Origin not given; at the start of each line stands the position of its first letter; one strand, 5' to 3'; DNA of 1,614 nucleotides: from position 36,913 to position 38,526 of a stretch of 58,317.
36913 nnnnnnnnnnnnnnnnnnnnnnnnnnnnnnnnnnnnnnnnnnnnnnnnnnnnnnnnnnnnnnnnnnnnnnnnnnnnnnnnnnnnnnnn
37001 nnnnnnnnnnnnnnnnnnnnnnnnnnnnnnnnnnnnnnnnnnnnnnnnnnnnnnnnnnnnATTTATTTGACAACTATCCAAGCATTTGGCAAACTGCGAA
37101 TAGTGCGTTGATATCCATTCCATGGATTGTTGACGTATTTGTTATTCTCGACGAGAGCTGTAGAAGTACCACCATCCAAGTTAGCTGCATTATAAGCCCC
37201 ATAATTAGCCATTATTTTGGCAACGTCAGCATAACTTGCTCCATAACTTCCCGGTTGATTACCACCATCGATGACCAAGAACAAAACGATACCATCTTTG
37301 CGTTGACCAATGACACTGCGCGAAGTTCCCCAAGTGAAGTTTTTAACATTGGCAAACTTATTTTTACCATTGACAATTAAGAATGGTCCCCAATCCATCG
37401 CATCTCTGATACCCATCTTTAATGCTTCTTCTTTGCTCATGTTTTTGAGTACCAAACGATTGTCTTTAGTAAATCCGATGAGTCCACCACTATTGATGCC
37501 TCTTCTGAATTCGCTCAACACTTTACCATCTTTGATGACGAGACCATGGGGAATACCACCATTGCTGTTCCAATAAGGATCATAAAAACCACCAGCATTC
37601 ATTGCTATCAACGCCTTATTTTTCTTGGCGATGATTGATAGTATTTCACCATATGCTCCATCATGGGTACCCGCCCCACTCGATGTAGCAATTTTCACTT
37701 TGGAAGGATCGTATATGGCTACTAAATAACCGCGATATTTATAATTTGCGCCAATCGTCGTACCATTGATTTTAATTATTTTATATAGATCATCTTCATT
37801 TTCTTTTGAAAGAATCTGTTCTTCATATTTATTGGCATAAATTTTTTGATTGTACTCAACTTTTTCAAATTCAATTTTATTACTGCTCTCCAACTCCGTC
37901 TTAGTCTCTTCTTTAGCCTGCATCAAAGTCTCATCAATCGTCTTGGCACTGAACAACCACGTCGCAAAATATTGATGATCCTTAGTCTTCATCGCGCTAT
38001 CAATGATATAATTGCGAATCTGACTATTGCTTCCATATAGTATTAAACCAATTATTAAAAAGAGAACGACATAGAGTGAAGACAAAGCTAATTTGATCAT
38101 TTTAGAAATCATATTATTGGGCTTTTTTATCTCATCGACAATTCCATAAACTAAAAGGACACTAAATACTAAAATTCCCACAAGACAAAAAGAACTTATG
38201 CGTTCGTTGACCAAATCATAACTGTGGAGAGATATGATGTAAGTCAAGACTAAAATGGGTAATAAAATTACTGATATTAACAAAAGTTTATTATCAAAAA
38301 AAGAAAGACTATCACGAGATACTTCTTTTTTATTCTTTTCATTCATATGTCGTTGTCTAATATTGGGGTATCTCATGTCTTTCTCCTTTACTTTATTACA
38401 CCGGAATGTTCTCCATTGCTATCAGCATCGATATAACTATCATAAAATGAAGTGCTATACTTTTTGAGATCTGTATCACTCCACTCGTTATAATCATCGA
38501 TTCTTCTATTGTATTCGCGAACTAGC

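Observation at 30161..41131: Two different serine-recombinase islands interrupt two adjacent genes of one ABC-importer operon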

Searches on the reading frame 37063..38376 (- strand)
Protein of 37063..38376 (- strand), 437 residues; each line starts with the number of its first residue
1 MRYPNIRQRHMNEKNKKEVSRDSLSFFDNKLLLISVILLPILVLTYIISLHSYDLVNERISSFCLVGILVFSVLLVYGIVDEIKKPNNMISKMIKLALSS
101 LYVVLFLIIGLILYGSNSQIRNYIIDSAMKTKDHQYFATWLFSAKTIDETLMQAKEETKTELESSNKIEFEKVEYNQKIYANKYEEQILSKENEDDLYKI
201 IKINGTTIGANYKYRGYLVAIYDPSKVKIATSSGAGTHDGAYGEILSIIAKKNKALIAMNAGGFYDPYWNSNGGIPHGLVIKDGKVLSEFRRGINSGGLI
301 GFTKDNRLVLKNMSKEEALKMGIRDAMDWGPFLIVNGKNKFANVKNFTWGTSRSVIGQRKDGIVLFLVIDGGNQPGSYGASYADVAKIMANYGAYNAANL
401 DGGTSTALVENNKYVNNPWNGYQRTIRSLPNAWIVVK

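Call 10: search_protein_families(library=pfam, proteins=[window:37063-38376:-], max_evalue=0.01)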
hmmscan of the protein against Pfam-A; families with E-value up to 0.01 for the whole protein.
window:37063-38376:- (437 aa): 1 family
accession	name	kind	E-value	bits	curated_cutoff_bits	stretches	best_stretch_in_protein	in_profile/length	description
PF09992.14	NAGPA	-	1.3e-38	133.3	25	1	253-435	1-168/169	Phosphodiester glycosidase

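Call 41: search_protein_families(library=ncbifam, proteins=[window:37063-38376:-], max_evalue=0.001)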
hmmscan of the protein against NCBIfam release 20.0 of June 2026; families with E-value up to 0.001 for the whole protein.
window:37063-38376:- (437 aa): 0 families

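Call 89: search_protein_families(library=phrogs, proteins=[window:37063-38376:-], max_evalue=0.001)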
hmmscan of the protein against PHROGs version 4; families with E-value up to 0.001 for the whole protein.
window:37063-38376:- (437 aa): 2 families
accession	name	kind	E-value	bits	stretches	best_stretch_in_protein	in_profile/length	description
phrog_31144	-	unknown function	8.5e-14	51.7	1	220-426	96-299/644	-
phrog_14029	-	unknown function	8e-10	38.1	1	268-420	420-575/1115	-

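Call 90: search_protein_families(library=padloc, proteins=[window:37063-38376:-], max_evalue=0.001)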
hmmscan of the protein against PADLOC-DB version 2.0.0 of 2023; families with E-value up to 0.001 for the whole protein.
window:37063-38376:- (437 aa): 0 families
